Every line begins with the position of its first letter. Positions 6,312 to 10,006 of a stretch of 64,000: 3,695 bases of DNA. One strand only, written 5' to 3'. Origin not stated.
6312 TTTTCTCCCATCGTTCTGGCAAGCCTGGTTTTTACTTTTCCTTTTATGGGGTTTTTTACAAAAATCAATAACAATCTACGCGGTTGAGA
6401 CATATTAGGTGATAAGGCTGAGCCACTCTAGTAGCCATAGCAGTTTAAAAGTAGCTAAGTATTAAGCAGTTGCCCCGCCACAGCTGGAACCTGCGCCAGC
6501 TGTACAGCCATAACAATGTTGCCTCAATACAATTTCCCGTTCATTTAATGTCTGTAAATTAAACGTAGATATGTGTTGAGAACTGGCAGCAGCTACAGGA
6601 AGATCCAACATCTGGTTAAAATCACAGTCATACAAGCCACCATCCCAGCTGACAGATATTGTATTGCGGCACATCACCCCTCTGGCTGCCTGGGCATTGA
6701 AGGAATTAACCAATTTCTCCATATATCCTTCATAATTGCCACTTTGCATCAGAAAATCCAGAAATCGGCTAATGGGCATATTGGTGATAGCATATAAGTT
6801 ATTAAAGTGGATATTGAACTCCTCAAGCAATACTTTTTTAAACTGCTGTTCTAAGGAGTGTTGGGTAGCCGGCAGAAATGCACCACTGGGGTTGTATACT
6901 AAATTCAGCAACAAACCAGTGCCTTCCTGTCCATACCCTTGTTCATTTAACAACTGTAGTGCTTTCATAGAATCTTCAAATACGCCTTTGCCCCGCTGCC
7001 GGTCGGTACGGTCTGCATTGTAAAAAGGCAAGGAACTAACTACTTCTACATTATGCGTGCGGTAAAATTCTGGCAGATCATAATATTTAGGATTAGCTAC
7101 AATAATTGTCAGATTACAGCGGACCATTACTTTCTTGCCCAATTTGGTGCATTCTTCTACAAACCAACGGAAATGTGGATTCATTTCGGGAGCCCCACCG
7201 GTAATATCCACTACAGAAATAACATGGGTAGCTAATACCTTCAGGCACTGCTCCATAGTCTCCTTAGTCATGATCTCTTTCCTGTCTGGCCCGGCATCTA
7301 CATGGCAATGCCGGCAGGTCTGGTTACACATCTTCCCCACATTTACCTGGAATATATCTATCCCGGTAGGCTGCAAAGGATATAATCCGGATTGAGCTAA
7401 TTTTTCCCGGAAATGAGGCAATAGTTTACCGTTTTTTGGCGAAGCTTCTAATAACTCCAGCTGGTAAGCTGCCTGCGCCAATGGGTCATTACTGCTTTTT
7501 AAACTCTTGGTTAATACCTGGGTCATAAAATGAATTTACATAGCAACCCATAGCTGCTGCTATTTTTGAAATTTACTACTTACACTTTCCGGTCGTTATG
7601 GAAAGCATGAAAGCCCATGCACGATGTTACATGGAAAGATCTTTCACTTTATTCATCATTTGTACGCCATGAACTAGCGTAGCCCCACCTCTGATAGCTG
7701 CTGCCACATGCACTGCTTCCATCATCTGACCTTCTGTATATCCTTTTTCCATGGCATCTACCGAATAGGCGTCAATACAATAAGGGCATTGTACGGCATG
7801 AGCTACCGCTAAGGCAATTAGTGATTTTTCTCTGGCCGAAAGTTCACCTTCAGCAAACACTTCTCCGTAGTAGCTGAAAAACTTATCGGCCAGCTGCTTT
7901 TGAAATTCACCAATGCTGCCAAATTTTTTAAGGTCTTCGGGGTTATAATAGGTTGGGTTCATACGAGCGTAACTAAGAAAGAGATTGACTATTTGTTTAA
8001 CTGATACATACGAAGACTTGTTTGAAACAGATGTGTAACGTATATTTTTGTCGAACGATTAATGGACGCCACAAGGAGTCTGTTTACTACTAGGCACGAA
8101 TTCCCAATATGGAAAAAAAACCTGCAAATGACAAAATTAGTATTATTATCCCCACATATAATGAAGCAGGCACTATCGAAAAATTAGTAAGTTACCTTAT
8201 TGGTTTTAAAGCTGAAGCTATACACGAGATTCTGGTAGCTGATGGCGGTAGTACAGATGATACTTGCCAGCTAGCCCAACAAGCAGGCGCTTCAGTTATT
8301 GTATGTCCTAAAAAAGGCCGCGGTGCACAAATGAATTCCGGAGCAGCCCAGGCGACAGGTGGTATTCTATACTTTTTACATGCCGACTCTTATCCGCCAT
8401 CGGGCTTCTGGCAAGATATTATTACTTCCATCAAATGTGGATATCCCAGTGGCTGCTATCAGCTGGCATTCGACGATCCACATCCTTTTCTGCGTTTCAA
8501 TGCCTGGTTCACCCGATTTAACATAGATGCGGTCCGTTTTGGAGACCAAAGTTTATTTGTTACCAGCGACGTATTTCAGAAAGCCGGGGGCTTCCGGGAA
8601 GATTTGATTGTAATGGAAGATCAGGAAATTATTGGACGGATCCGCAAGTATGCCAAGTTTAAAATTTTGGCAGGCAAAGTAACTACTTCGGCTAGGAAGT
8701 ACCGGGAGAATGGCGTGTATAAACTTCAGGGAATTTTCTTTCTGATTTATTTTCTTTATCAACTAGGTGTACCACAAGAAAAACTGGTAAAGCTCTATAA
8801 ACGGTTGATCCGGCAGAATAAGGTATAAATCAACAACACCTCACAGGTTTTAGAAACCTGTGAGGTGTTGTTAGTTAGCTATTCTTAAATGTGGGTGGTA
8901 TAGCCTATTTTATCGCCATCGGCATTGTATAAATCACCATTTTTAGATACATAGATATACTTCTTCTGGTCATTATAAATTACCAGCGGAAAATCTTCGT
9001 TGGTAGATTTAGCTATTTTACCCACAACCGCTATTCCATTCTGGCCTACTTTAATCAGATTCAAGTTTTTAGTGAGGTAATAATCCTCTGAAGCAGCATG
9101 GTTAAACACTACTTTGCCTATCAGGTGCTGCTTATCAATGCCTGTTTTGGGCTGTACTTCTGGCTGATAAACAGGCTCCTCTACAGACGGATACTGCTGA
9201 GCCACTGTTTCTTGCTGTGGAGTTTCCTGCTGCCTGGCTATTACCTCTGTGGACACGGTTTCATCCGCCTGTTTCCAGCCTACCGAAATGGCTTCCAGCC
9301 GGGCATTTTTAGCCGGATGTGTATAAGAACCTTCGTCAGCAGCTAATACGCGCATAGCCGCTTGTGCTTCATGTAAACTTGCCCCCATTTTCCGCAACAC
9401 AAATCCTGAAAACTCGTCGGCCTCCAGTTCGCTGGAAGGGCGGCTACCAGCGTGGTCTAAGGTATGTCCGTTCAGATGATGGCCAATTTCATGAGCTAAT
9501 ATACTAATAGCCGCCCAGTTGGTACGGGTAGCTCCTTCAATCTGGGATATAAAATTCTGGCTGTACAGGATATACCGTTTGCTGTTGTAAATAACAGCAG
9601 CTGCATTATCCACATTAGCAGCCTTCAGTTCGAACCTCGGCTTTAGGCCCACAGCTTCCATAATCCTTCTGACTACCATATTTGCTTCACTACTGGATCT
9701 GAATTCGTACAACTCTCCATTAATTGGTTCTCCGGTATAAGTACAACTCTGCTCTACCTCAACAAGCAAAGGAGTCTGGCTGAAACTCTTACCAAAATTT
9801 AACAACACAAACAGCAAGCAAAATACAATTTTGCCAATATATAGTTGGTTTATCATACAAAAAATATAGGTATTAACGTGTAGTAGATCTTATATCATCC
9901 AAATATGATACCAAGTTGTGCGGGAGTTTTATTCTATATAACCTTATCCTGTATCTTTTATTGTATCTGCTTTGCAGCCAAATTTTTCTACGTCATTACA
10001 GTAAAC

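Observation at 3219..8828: ArsS-type radical-SAM cluster carrying a purine nucleoside phosphorylase and a HAD phosphatase, but no arsM in the window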

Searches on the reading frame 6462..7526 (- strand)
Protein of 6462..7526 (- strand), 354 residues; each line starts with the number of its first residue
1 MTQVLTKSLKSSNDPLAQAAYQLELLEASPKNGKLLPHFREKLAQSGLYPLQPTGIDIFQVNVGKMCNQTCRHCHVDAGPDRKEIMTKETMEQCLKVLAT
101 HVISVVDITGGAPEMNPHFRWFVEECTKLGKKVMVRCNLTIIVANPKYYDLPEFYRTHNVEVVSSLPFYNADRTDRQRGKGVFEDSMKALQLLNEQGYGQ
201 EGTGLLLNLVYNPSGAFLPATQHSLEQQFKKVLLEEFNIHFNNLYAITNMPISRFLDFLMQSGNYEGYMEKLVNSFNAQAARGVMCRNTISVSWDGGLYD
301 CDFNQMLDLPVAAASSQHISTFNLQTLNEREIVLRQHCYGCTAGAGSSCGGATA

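Call 4: search_protein_families(library=ncbifam, proteins=[window:6462-7526:-], max_evalue=0.001)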
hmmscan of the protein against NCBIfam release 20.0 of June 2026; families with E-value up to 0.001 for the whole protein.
window:6462-7526:- (354 aa): 34 families (the best 25 are shown)
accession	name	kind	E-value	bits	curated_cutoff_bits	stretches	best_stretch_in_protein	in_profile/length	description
TIGR04167.1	rSAM_SeCys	equivalog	7.4e-137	455.6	300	1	51-352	2-302/303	arsenosugar biosynthesis radical SAM (seleno)protein ArsS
NF045574.1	sacti_mat_StsB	exception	2.2e-09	36.7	625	1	65-197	104-232/466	StsB family radical SAM/SPASM domain sactipeptide maturase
TIGR03962.1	mycofact_rSAM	equivalog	1.1e-08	34.7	265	1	64-198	19-149/339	mycofactocin radical SAM maturase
NF050035.1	rSAM_WgK_link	exception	1.7e-08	33.8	650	1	59-194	11-144/367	radical SAM/SPASM peptide maturase WgkB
TIGR02666.1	moaA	equivalog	1e-07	31.3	284.05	1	59-132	12-89/336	GTP 3',8-cyclase MoaA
TIGR02668.1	moaA_archaeal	equivalog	2.3e-07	30.1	325.25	1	59-134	12-89/303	GTP 3',8-cyclase MoaA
TIGR04053.2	TIGR04053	equivalog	7.6e-07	28.7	395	1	63-197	14-149/366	TIGR04053 family radical SAM/SPASM domain-containing protein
NF012164.0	AlbA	equivalog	8.1e-07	27.8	850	1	62-197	118-251/442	subtilosin maturase AlbA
NF001199.0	PRK00164.2-1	equivalog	2.4e-06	26.9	231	1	58-133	13-90/308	GTP 3',8-cyclase MoaA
TIGR04055.1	rSAM_NirJ2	equivalog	2.8e-06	27.1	500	1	61-197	4-137/326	putative heme d1 biosynthesis radical SAM protein NirJ2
TIGR04078.1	rSAM_yydG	equivalog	3.3e-06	26.8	300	1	60-118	4-63/309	YydG family radical SAM peptide epimerase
NF049973.1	radical_Rv1681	equivalog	5.9e-06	25.5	380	1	66-198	81-211/326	Rv1681 family radical SAM protein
TIGR04303.1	GeoRSP_rSAM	equivalog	8.4e-06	25.6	400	1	62-197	10-140/325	GeoRSP system radical SAM/SPASM protein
TIGR04054.1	rSAM_NirJ1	equivalog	9.4e-06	24.5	650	1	60-145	39-125/387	putative heme d1 biosynthesis radical SAM protein NirJ1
TIGR03978.1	rSAM_paired_1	equivalog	1.1e-05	24.4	370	1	34-196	62-230/466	His-Xaa-Ser system radical SAM maturase HxsB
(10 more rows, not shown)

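Call 5: search_protein_families(library=pfam, proteins=[window:6462-7526:-], max_evalue=0.001)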
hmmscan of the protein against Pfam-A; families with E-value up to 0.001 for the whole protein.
window:6462-7526:- (354 aa): 2 families
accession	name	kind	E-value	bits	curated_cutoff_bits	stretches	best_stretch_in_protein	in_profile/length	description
PF12345.13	DUF3641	-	4.5e-56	189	24.9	1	218-352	1-134/134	Protein of unknown function (DUF3641)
PF04055.27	Radical_SAM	-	4.5e-10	40.4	29.5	1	61-200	1-143/166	Radical SAM superfamily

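Call 9: find_related_loci(query=window:6462-7526:-, collection=genome_contigs, flank=10000)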
Query window:6462-7526:- (354 aa) in genome_contigs; peptide patterns used: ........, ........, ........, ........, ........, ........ (x = any residue, [..] = any of these).
600 stretches matched a pattern (row limit reached: there are more); 599 encode a relative of the query (tblastn E <= 1e-3); the best 80 are kept; 80 distinct loci.
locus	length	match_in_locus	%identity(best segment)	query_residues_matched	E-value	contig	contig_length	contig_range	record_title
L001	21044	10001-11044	69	6-354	3e-170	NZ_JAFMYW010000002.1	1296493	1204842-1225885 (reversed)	Fibrella forsythiae strain HMF5405 2, whole genome shotgun sequence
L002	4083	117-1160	69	3-354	5e-175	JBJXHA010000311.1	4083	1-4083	MAG: Bacteroidia bacterium isolate F1F2.bin.14 k127_322928, whole genome shotgun sequence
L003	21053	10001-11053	69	4-354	6e-172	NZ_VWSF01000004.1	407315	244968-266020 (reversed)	Adhaeribacter rhizoryzae strain DK36 contig4, whole genome shotgun sequence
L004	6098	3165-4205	69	4-351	2e-169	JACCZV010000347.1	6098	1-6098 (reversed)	MAG: Chitinophagales bacterium isolate MGR_bin239 SD2897-2912_k127_4162732, whole genome shotgun sequence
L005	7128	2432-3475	67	7-354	2e-165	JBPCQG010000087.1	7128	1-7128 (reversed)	MAG: Chitinophagaceae bacterium isolate TH_ant_mag_202 k127_2841802, whole genome shotgun sequence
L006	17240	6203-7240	69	5-354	4e-164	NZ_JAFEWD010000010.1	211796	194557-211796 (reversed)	Pedobacter sp. SYSU D00535 Scaffold9_1, whole genome shotgun sequence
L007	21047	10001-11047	66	5-354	9e-164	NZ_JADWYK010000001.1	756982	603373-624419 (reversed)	Hymenobacter guriensis strain BT594 NODE_1_length_756982_cov_34.157700, whole genome shotgun sequence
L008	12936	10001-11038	67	5-354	3e-163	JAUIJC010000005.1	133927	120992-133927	MAG: Bacteroidia bacterium isolate Co_bin.295 NODE_1359_length_133927_cov_1.472123, whole genome shotgun sequence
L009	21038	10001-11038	65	5-354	6e-162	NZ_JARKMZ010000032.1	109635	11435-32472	Daejeonella sp. H1SJ63 platanus_K_17_124_32, whole genome shotgun sequence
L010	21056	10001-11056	67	7-354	3e-162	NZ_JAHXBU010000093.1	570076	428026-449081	Cesiribacter sp. SM1 Scaffold2, whole genome shotgun sequence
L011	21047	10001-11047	65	2-351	3e-162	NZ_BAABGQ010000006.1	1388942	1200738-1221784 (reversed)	Hymenobacter ginsengisoli strain JCM 17841 sequence06, whole genome shotgun sequence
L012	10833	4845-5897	65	4-354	4e-162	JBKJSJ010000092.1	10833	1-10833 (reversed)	MAG: Ferruginibacter sp. isolate ant_bin.575 k117_4327114, whole genome shotgun sequence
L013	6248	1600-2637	66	7-354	5e-163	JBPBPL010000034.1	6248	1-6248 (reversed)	MAG: Janthinobacterium lividum isolate 3300051444_24 3300051444_24_Ga0502433_00132665, whole genome shotgun sequence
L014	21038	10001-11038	68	7-352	1e-160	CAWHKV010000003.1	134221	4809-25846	MAG: uncultured Bacteroidetes bacterium isolate MFD02581.bin.1.196 genome assembly, contig: contig_25621, whole genome s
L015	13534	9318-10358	64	7-353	9e-160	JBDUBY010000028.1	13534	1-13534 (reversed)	MAG: Parafilimonas sp. isolate cluster4_bin.34 NODE_10572_length_13534_cov_11.253431, whole genome shotgun sequence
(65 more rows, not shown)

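Call 25: find_encoding_contigs(protein=window:6462-7526:-, flank=10000, max_places=5)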
Protein window:6462-7526:- (354 aa): no gene with exactly this product is on record in the collection.

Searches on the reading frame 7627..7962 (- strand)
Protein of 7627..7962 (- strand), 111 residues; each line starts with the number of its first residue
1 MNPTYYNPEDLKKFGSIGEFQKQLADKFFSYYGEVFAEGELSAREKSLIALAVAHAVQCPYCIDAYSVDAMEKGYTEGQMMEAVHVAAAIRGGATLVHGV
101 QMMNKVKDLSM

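Call 4: search_protein_families(library=ncbifam, proteins=[window:7627-7962:-], max_evalue=0.001)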
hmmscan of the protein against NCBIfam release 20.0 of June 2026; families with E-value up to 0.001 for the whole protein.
window:7627-7962:- (111 aa): 7 families
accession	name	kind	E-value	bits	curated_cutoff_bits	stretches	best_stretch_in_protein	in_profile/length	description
TIGR04169.1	perox_w_seleSAM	hypoth_equivalog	4.6e-56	187.6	120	1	4-111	2-109/109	arsenosugar biosynthesis-associated peroxidase-like protein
TIGR00778.1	ahpD_dom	domain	6.5e-10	38.4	27.8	1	39-89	1-51/51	alkylhydroperoxidase AhpD family core domain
NF041537.1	ArsM_AhpD_UU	exception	1.7e-06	27.1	510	1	25-97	265-335/345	arsenite methyltransferase/AhpD domain selenoprotein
NF041047.1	GSU3128_fam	equivalog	8.1e-06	25.8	110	1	40-85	16-61/84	GSU3128 family (seleno)protein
TIGR01926.1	peroxid_rel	subfamily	3.4e-05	23.7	81.8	1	23-67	41-87/178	peroxidase-related enzyme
NF045649.1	2X_seleno_MduS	exception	0.00012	21.1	380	1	25-92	235-302/338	methyltransferase domain-containing selenoprotein MduS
TIGR02425.1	decarb_PcaC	equivalog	0.0002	21.5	155.7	1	19-103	34-115/123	4-carboxymuconolactone decarboxylase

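Call 5: search_protein_families(library=pfam, proteins=[window:7627-7962:-], max_evalue=0.001)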
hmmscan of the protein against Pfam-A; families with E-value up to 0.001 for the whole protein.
window:7627-7962:- (111 aa): 1 family
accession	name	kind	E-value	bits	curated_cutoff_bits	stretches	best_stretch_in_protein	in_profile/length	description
PF02627.25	CMD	-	2.8e-17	62.9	23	1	24-102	3-81/84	Carboxymuconolactone decarboxylase family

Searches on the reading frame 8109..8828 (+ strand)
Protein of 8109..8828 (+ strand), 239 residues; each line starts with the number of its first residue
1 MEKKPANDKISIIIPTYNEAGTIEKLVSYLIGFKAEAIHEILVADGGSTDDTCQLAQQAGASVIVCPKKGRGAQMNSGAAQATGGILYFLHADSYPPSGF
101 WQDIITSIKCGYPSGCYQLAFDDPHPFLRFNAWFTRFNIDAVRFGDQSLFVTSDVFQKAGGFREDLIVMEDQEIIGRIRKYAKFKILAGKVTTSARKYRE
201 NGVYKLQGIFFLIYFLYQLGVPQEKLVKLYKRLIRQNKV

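Call 4: search_protein_families(library=ncbifam, proteins=[window:8109-8828:+], max_evalue=0.001)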
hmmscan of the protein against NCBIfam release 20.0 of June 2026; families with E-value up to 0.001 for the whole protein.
window:8109-8828:+ (239 aa): 15 families
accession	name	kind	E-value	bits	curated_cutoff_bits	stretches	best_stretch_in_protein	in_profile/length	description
TIGR04283.1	glyco_like_mftF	equivalog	5.6e-69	232.1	182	1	10-230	1-221/221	TIGR04283 family arsenosugar biosynthesis glycosyltransferase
TIGR04182.1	glyco_TIGR04182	equivalog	2e-14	53.7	325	1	10-94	2-83/293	S-layer glycoprotein N-glycosyltransferase AglJ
NF010496.0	PRK13915.1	equivalog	4.4e-14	52.3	262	1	3-95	27-128/307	glucosyl-3-phosphoglycerate synthase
TIGR03965.1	mycofact_glyco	equivalog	1.2e-09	37.6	280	1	4-106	70-177/467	mycofactocin biosynthesis glycosyltransferase MftF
NF041875.1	EPS_EpsD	equivalog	3.4e-09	36.5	370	1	10-102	1-98/325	exopolysaccharide biosynthesis glycosyltransferase EpsD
NF058614.1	PPMAGASynPpgS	equivalog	3e-08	33.4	370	1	11-85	3-76/226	polyprenyl-phospho-N-acetylgalactosaminyl synthase PpgS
TIGR03937.1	PgaC_IcaA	equivalog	1e-07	31.3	422.3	1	5-94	42-136/407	poly-beta-1,6-N-acetyl-D-glucosamine synthase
NF007482.0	PRK10073.1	equivalog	1.5e-06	27.5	423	1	6-94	4-96/334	glycosyltransferase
NF041391.1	DPhHxTase_Halo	equivalog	2.8e-05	23.2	375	1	16-108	3-93/213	dolichyl-phosphate hexose transferase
NF007986.1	PRK10714.1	equivalog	5.4e-05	22.4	529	1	8-97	6-104/316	undecaprenyl-phosphate 4-deoxy-4-formamido-L-arabinose transferase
NF045692.1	OglycostaseCruG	equivalog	0.00011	21.3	600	1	8-59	41-91/386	2'-O-glycosyltransferase CruG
NF041865.1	EpsU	equivalog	0.00023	20.3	700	1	5-68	36-100/394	exopolysaccharide biosynthesis GT2 family glycosyltransferase EpsU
NF047588.1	GlcsyltransPgfSStrep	equivalog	0.00034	19.9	500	1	9-112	2-114/308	glycosyltransferase PgfS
NF047683.1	TeichurnBiosyTuaG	equivalog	0.00036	20.2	400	1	6-92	4-95/252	teichuronic acid biosynthesis protein TuaG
TIGR03469.1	HpnB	hypoth_equivalog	0.00065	18.8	379.25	0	7-61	43-97/386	hopene-associated glycosyltransferase HpnB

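Call 5: search_protein_families(library=pfam, proteins=[window:8109-8828:+], max_evalue=0.001)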
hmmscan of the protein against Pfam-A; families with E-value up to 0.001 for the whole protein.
window:8109-8828:+ (239 aa): 2 families
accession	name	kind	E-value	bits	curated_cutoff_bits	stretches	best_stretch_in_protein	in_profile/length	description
PF00535.33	Glycos_transf_2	-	1.9e-18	67.4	23.3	1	11-111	1-107/168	Glycosyl transferase family 2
PF10111.15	Glyco_tranf_2_2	-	9.5e-07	29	27.3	0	11-98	1-96/276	Glycosyltransferase like family 2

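Call 37: search_solved_structures(query=window:8109-8828:+, max_evalue=0.001)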
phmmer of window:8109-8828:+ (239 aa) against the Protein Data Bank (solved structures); distinct sequences matched with E-value up to 0.001: 14.
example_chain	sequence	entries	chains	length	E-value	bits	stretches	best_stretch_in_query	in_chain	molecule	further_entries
9omj_A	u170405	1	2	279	2.6e-07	33.6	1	8-175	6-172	Glycosyltransferase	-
7pdo_A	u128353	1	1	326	3.2e-07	33.3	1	4-99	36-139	Glucosyl-3-phosphoglycerate synthase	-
7p5l_A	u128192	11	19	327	3.2e-07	33.3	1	4-99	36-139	Glucosyl-3-phosphoglycerate synthase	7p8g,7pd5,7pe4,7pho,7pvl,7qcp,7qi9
9omh_A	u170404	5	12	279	3.7e-07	33.1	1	10-176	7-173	Glycosyltransferase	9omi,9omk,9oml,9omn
9omm_A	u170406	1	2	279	3.7e-07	33.1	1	10-176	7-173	Glycosyltransferase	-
5mlz_A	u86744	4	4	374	1.5e-06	31.1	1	9-111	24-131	Dolichol monophosphate mannose synthase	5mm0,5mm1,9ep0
4y6n_A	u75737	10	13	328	5.6e-06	29.3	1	4-98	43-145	Glucosyl-3-phosphoglycerate synthase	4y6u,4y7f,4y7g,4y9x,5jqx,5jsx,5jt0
3e25_A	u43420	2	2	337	6e-06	29.2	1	4-98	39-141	Putative uncharacterized protein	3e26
4ddz_A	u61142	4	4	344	6.2e-06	29.1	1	4-98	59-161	GLUCOSYL-3-PHOSPHOGLYCERATE SYNTHASE (GpgS) | Glucosyl-3-phosphoglycerate synthase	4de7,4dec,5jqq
2z87_A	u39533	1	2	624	6.8e-06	29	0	7-58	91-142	Chondroitin synthase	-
2z86_A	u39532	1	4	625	6.8e-06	29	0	7-58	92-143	Chondroitin synthase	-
8gaa_A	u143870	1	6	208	2.3e-05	27.3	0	206-235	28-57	C6HR1_4r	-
3ckj_A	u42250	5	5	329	0.00022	24.1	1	4-97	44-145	Putative uncharacterized protein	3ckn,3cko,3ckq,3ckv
3bcv_A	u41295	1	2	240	0.00049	22.9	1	9-103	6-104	Putative glycosyltransferase protein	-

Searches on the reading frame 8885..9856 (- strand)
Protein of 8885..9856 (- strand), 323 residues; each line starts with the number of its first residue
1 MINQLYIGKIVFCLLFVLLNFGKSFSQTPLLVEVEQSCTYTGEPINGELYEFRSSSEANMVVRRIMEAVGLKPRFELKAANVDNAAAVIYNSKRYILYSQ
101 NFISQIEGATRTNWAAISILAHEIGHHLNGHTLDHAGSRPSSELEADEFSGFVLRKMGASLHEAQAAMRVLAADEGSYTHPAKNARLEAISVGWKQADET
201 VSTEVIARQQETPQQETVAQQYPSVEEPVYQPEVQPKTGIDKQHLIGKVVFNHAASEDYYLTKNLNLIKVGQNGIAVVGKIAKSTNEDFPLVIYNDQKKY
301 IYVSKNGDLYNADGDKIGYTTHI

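Call 4: search_protein_families(library=ncbifam, proteins=[window:8885-9856:-], max_evalue=0.001)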
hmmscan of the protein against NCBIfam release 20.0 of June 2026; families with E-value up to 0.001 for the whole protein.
window:8885-9856:- (323 aa): 0 families

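Call 5: search_protein_families(library=pfam, proteins=[window:8885-9856:-], max_evalue=0.001)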
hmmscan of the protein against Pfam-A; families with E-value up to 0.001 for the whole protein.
window:8885-9856:- (323 aa): 1 family
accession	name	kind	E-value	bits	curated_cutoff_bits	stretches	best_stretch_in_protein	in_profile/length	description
PF01435.24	Peptidase_M48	-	2.6e-06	27.8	20.3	0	61-134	10-83/186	Peptidase family M48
